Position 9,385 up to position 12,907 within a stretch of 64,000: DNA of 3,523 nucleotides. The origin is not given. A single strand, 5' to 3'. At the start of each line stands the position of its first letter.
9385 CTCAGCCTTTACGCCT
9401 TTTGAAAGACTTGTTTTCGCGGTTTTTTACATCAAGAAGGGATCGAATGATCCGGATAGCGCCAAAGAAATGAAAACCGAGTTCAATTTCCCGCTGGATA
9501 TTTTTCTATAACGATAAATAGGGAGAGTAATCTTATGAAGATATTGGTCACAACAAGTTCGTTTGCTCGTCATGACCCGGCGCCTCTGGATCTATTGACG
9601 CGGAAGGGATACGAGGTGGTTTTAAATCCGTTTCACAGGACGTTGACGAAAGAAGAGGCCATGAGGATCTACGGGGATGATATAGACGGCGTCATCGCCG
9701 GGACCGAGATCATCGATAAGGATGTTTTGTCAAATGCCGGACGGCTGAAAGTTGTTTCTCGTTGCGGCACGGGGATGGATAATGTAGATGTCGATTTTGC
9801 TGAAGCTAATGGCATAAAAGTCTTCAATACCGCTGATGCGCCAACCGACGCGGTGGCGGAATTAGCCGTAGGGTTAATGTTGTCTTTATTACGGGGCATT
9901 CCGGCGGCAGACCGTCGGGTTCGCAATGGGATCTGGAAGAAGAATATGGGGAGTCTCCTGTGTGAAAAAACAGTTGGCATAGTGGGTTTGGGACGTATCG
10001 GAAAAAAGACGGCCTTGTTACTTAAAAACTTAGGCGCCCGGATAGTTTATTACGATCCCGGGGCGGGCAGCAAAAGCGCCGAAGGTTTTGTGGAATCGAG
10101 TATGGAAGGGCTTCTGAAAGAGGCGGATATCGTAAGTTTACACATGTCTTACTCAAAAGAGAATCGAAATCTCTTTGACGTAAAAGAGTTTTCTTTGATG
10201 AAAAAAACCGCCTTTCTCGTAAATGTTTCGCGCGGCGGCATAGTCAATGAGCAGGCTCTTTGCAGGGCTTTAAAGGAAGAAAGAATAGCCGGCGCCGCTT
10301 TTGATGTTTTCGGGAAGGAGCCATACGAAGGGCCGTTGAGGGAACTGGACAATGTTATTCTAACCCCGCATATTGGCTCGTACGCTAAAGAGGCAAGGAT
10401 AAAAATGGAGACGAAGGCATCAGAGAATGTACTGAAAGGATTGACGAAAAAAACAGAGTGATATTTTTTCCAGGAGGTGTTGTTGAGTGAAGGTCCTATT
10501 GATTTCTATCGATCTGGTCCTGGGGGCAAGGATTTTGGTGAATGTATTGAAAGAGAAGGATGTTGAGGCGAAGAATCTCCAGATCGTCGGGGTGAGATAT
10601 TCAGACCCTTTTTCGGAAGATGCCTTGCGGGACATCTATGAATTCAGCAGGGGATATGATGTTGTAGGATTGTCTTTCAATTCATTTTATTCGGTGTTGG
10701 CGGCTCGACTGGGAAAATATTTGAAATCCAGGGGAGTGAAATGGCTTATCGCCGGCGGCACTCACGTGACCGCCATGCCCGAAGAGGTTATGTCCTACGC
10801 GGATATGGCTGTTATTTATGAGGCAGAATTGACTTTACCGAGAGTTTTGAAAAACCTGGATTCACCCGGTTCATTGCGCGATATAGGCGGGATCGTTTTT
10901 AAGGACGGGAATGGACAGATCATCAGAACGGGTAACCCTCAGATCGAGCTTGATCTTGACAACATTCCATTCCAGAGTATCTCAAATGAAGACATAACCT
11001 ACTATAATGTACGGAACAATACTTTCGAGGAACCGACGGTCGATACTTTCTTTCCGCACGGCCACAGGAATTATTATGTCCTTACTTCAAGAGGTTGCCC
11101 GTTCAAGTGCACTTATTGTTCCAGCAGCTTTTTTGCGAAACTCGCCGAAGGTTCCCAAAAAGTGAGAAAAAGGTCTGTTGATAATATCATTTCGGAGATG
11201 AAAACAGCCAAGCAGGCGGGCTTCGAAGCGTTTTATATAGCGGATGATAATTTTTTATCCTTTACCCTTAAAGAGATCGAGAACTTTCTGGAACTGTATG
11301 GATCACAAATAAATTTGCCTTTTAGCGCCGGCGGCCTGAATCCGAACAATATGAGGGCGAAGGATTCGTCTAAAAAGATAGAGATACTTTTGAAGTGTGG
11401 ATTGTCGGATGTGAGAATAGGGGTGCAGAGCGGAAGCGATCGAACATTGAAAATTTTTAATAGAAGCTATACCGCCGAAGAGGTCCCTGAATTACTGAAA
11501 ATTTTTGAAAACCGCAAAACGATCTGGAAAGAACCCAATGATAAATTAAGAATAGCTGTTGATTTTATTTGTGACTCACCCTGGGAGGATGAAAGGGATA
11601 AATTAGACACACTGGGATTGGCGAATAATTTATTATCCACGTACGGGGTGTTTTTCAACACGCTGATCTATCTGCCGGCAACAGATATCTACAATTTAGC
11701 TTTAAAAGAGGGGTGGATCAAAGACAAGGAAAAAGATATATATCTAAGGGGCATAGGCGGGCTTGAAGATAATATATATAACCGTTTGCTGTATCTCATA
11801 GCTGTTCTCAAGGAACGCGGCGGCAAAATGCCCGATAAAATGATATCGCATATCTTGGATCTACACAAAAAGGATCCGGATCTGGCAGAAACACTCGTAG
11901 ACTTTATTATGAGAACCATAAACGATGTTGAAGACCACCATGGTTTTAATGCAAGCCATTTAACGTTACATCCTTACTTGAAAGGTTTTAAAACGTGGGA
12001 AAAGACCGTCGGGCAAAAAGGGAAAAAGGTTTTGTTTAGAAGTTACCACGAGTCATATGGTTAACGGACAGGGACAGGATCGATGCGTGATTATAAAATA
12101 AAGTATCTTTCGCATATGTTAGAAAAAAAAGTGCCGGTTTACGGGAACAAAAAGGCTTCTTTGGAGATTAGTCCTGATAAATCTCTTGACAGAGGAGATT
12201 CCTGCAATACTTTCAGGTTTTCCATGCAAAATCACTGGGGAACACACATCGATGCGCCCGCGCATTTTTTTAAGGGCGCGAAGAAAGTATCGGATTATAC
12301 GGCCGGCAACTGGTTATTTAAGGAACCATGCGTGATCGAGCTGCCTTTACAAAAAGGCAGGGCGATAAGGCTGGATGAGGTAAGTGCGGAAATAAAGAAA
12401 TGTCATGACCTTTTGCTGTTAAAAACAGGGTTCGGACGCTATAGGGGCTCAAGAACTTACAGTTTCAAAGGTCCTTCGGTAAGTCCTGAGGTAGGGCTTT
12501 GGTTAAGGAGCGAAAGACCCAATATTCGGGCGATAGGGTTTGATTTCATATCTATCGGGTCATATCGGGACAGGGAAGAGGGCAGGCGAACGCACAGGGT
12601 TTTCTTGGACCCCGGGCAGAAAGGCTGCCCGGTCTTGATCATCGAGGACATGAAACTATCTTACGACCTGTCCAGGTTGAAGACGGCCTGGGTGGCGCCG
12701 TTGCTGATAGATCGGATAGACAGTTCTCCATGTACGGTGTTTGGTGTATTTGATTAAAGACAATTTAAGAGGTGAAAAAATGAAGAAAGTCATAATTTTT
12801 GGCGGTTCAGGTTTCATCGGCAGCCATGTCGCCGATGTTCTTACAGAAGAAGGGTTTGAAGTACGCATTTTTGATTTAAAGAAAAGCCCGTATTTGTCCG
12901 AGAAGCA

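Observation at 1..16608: Tailoring block dense in radical SAM enzymes and methyltransferases at the head of a giant glycan locus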

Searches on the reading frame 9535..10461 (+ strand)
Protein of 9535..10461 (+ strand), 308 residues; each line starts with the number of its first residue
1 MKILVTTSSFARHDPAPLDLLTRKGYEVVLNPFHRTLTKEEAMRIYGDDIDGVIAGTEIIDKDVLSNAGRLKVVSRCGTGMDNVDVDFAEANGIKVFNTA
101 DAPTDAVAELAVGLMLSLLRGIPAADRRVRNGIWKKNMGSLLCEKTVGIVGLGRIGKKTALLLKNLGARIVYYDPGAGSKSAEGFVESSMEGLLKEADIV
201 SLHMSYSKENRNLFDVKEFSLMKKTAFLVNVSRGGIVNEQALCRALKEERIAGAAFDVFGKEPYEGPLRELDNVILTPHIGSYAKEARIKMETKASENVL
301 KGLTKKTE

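Call 3: search_protein_families(library=pfam, proteins=[window:9535-10461:+], max_evalue=0.001)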
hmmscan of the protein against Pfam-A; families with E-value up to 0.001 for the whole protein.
window:9535-10461:+ (308 aa): 3 families
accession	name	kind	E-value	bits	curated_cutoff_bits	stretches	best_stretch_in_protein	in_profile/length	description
PF02826.25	2-Hacid_dh_C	-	3.7e-56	189.7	25.1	1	112-281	1-178/178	D-isomer specific 2-hydroxyacid dehydrogenase, NAD binding domain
PF00389.36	2-Hacid_dh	-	8.5e-24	84.2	24.6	1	14-306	8-127/134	D-isomer specific 2-hydroxyacid dehydrogenase, catalytic domain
PF00670.27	AdoHcyase_NAD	-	5.9e-06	26.9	27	1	136-232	15-110/162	S-adenosyl-L-homocysteine hydrolase, NAD binding domain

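Call 6: search_protein_families(library=ncbifam, proteins=[window:9535-10461:+], max_evalue=0.0001)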
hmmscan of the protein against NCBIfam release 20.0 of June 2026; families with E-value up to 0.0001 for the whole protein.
window:9535-10461:+ (308 aa): 21 families
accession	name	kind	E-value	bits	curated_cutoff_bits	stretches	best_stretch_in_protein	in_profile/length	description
TIGR01327.1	PGDH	equivalog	1.2e-73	248.7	454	1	35-306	27-304/525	phosphoglycerate dehydrogenase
NF009714.1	PRK13243.1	equivalog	2.1e-64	217.9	455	1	56-300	53-310/332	glyoxylate reductase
NF008759.0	PRK11790.1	equivalog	1.2e-61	208.6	404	1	18-301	25-315/410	phosphoglycerate dehydrogenase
NF006263.0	PRK08410.1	equivalog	4.3e-55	187.3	389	1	33-301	28-305/311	D-2-hydroxyacid dehydrogenase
NF005069.0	PRK06487.1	equivalog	7.1e-47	160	448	1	29-299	30-307/320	2-hydroxyacid dehydrogenase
NF011938.0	PRK15409.1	equivalog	3.2e-46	157.8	492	1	39-306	36-312/324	glyoxylate/hydroxypyruvate reductase GhrB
NF005387.0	PRK06932.1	equivalog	1.2e-40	139.4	492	1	37-299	34-306/314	2-hydroxyacid dehydrogenase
NF041369.1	Dhydh_Halo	equivalog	1.5e-37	129.5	400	1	77-299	62-291/305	D-2-hydroxyacid dehydrogenase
NF000492.1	vanH_gen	exception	1.4e-35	122.8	540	1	65-262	62-255/312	D-lactate dehydrogenase VanH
NF005750.0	PRK07574.1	equivalog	7.7e-35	120.7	329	1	61-295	105-349/386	NAD-dependent formate dehydrogenase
NF006374.0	PRK08605.1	subfamily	8.7e-33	113.8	356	1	36-263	34-267/332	D-lactate dehydrogenase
NF005027.0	PRK06436.1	equivalog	1.6e-32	112.8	261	1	34-298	17-275/303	2-hydroxyacid dehydrogenase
NF009127.0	PRK12480.1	equivalog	1e-31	110.2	579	1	71-262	70-264/330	D-lactate dehydrogenase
NF001309.0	PRK00257.1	equivalog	8.7e-31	107.2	434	1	61-299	50-274/379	4-phosphoerythronate dehydrogenase PdxB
NF000004.1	vanH-D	exception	8.6e-29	100.7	550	1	67-262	70-261/323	D-lactate dehydrogenase VanH-D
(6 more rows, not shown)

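Call 9: find_encoding_contigs(protein=window:9535-10461:+, flank=10000, max_places=6)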
Protein window:9535-10461:+ (308 aa): 4 contigs read that carry it; 3 places shown.
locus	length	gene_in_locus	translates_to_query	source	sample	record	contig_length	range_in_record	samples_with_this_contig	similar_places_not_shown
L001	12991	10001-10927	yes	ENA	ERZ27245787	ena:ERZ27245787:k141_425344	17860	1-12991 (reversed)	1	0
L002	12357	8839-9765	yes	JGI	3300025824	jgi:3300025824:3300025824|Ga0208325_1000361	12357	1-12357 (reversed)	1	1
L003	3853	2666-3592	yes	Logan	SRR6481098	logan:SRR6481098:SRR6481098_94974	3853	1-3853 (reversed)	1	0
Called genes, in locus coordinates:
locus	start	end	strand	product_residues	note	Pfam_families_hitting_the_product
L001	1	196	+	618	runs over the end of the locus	-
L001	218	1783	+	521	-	PF13440:Polysacc_synt_3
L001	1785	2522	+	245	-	PF05050:Methyltransf_21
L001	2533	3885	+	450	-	-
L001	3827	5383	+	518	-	PF02310:B12-binding, PF04055:Radical_SAM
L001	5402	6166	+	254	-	PF02348:CTP_transf_3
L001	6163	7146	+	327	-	PF04055:Radical_SAM, PF13353:Fer4_12 (faint), PF13186:SPASM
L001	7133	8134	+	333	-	PF13489:Methyltransf_23, PF07021:MetW (weak), PF13847:Methyltransf_31, PF08241:Methyltransf_11, PF08242:Methyltransf_12 (weak), PF13649:Methyltransf_25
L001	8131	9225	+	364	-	PF00155:Aminotran_1_2, PF00266:Aminotran_5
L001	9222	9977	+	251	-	PF13489:Methyltransf_23 (weak), PF03141:Methyltransf_29 (weak), PF05401:NodS (weak), PF05175:MTS (weak), PF08241:Methyltransf_11, PF08242:Methyltransf_12, PF13649:Methyltransf_25, PF13847:Methyltransf_31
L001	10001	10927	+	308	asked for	PF00389:2-Hacid_dh, PF02826:2-Hacid_dh_C, PF00670:AdoHcyase_NAD (weak)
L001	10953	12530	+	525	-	PF02310:B12-binding, PF04055:Radical_SAM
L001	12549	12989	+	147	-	?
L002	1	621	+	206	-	?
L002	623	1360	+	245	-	PF05050:Methyltransf_21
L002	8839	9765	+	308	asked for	PF00389:2-Hacid_dh, PF02826:2-Hacid_dh_C, PF00670:AdoHcyase_NAD (weak)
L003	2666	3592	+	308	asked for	PF00389:2-Hacid_dh, PF02826:2-Hacid_dh_C, PF00670:AdoHcyase_NAD (weak)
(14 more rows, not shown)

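Call 26: search_solved_structures(query=window:9535-10461:+, max_evalue=1e-30)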
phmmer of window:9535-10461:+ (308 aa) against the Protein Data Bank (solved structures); distinct sequences matched with E-value up to 1e-30: 70 (the best 60 are shown).
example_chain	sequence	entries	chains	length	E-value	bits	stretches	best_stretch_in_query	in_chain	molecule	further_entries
1wwk_A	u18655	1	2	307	1e-58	201.9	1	20-302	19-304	phosphoglycerate dehydrogenase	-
2dbq_A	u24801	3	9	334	1e-50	175.7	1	49-299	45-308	Glyoxylate reductase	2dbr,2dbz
5aov_A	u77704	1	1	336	4e-50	173.7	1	26-299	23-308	GLYOXYLATE REDUCTASE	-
6bii_A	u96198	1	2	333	5.3e-48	166.7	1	22-299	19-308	Glyoxylate reductase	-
3ddn_A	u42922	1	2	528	1.2e-47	165.6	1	55-301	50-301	D-3-phosphoglycerate dehydrogenase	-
1ygy_A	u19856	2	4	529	1.2e-47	165.6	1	55-301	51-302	D-3-phosphoglycerate dehydrogenase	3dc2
2ekl_A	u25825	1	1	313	1.6e-47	165.1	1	20-303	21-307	D-3-phosphoglycerate dehydrogenase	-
6plf_A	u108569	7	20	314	1.5e-45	158.7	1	15-290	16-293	D-3-phosphoglycerate dehydrogenase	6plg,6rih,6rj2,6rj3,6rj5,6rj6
5n6c_A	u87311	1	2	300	1.5e-45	158.7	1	15-290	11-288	D-3-phosphoglycerate dehydrogenase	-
7ewh_A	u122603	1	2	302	1.5e-45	158.7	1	15-290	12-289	D-3-phosphoglycerate dehydrogenase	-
7dkm_A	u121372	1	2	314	1.6e-45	158.6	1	15-290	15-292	D-3-phosphoglycerate dehydrogenase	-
6cwa_A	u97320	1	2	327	1.7e-45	158.5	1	15-290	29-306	D-3-phosphoglycerate dehydrogenase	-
7cvp_A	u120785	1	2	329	1.7e-45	158.5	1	15-290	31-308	D-3-phosphoglycerate dehydrogenase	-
2g76_A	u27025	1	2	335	1.8e-45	158.4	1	15-290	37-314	D-3-phosphoglycerate dehydrogenase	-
1psd_A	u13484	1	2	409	4.8e-45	157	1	32-292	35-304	D-3-PHOSPHOGLYCERATE DEHYDROGENASE (PHOSPHOGLYCERATE DEHYDROGENASE)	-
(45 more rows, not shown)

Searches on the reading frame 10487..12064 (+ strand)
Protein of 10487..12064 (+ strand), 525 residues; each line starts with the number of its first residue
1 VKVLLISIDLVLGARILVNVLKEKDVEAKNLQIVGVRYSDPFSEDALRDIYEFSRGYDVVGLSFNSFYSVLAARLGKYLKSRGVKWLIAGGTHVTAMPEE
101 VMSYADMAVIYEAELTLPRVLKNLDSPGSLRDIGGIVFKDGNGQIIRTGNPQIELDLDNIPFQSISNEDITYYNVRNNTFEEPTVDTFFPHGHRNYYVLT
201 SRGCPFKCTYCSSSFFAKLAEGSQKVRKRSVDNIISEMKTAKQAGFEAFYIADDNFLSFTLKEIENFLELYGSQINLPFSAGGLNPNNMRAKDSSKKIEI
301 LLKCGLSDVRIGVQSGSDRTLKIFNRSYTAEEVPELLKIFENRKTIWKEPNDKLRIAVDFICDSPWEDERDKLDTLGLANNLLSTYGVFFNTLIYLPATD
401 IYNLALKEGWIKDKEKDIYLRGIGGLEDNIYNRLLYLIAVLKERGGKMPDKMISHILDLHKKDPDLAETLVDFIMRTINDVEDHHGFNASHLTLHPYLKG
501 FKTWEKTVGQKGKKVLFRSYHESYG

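Call 4: search_protein_families(library=pfam, proteins=[window:10487-12064:+], max_evalue=0.001)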
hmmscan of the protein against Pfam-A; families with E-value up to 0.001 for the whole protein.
window:10487-12064:+ (525 aa): 2 families
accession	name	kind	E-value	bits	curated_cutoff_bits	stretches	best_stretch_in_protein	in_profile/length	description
PF04055.27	Radical_SAM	-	1.4e-15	58.3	29.5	1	199-340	2-136/166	Radical SAM superfamily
PF02310.24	B12-binding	-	4.2e-09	36.7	32.1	1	12-120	15-120/121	B12 binding domain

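Call 7: search_protein_families(library=ncbifam, proteins=[window:10487-12064:+], max_evalue=0.0001)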
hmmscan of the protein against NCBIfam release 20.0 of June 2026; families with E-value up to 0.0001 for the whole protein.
window:10487-12064:+ (525 aa): 22 families
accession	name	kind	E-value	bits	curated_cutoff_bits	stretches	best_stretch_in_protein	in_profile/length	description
TIGR04013.1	B12_SAM_MJ_1487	hypoth_equivalog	4e-31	108.2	251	1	53-403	41-355/382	TIGR04013 family B12-binding domain/radical SAM domain-containing protein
TIGR04072.2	rSAM_ladder_B12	equivalog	5.2e-23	81.4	360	1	169-415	155-382/443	lipid biosynthesis B12-binding/radical SAM protein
NF038361.1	rSAM_Sden_1168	equivalog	1.1e-20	73.7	575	1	43-344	128-422/560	Sden_1168 family B12-binding radical SAM P-methyltransferase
TIGR04014.1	B12_SAM_MJ_0865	equivalog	3.9e-20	72.1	360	1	36-407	20-360/434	methyl-coenzyme M reductase glutamine C-methyltransferase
TIGR03471.1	HpnJ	equivalog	1.2e-18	67.3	577.6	1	41-416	53-398/472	hopanoid biosynthesis associated radical SAM protein HpnJ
NF050148.1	rSAM_ApyD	equivalog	2.4e-15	56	750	1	37-378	57-362/645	RiPP biosynthesis radical SAM protein ApyD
NF033712.0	B12_rSAM_KedN5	subfamily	7.6e-12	44.2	700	1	56-256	67-251/624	KedN5 family methylcobalamin-dependent radical SAM C-methyltransferase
TIGR04295.1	B12_rSAM_oligo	hypoth_equivalog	2.9e-11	42.7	400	1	87-258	104-257/422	TIGR04295 family B12-binding domain-containing radical SAM protein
TIGR02026.1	BchE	equivalog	4.2e-10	39.1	481.35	1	86-340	94-332/497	magnesium-protoporphyrin IX monomethyl ester anaerobic oxidative cyclase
NF045585.1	rSAM_slr0320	equivalog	9.3e-10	37.6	775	1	196-332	234-366/511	photosystem II high light acclimation radical SAM protein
TIGR04385.1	B12_rSAM_cofa1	equivalog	4e-09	36.2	450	1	87-265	102-260/438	B12 lower ligand biosynthesis radical SAM protein BzaD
TIGR00089.1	TIGR00089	subfamily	1e-08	34.4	251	1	191-379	136-315/429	MiaB/RimO family radical SAM methylthiotransferase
TIGR04190.1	B12_SAM_Ta0216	equivalog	2.5e-08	33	500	1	88-269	113-293/554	TIGR04190 family B12-binding domain/radical SAM domain protein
TIGR01579.1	MiaB-like-C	equivalog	7.5e-08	32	357.05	1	191-381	136-317/416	tRNA (N(6)-L-threonylcarbamoyladenosine(37)-C(2))-methylthiotransferase MtaB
TIGR01578.1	MiaB-like-B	hypoth_equivalog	3.7e-07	29.3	314.7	1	200-381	139-311/421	tRNA (N(6)-L-threonylcarbamoyladenosine(37)-C(2))-methylthiotransferase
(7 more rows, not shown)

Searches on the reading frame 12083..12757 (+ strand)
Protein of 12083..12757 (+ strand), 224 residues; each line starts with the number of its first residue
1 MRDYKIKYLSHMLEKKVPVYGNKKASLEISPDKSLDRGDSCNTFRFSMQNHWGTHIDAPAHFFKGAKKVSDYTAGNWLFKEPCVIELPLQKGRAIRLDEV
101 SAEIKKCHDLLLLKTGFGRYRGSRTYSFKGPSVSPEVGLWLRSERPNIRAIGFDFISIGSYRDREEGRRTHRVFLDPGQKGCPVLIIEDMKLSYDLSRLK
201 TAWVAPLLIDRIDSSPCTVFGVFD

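Call 4: search_protein_families(library=pfam, proteins=[window:12083-12757:+], max_evalue=0.001)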
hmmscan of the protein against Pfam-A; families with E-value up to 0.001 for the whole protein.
window:12083-12757:+ (224 aa): 1 family
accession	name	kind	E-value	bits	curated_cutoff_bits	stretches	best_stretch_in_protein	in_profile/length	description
PF04199.19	Cyclase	-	9.2e-21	75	23.1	1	9-158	3-140/142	Putative cyclase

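Call 7: search_protein_families(library=ncbifam, proteins=[window:12083-12757:+], max_evalue=0.0001)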
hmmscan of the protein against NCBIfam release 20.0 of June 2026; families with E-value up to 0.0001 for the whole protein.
window:12083-12757:+ (224 aa): 1 family
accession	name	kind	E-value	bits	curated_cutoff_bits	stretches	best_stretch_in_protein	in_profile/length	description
TIGR03035.1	trp_arylform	equivalog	2.6e-09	37.3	223.05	1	9-165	5-154/206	arylformamidase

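Call 27: search_solved_structures(query=window:12083-12757:+, max_evalue=0.001)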
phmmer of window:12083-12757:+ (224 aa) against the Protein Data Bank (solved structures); distinct sequences matched with E-value up to 0.001: 6.
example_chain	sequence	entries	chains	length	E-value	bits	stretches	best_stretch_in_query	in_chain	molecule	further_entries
8hmo_A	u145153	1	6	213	5.8e-08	35.7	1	15-219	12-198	Metal-dependent hydrolase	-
1r61_A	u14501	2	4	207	5.8e-07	32.5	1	15-219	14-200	metal-dependent hydrolase | Hydrolase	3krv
4cz1_A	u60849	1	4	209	6.8e-05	25.7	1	36-174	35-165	KYNURENINE FORMAMIDASE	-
4co9_A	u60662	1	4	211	7e-05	25.7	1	36-174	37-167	KYNURENINE FORMAMIDASE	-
2b0a_A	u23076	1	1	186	0.00021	24.1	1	89-165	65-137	Hypothetical protein MJ0783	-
8f9x_A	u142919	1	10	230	0.00025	23.9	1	9-87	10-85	Cyclase family protein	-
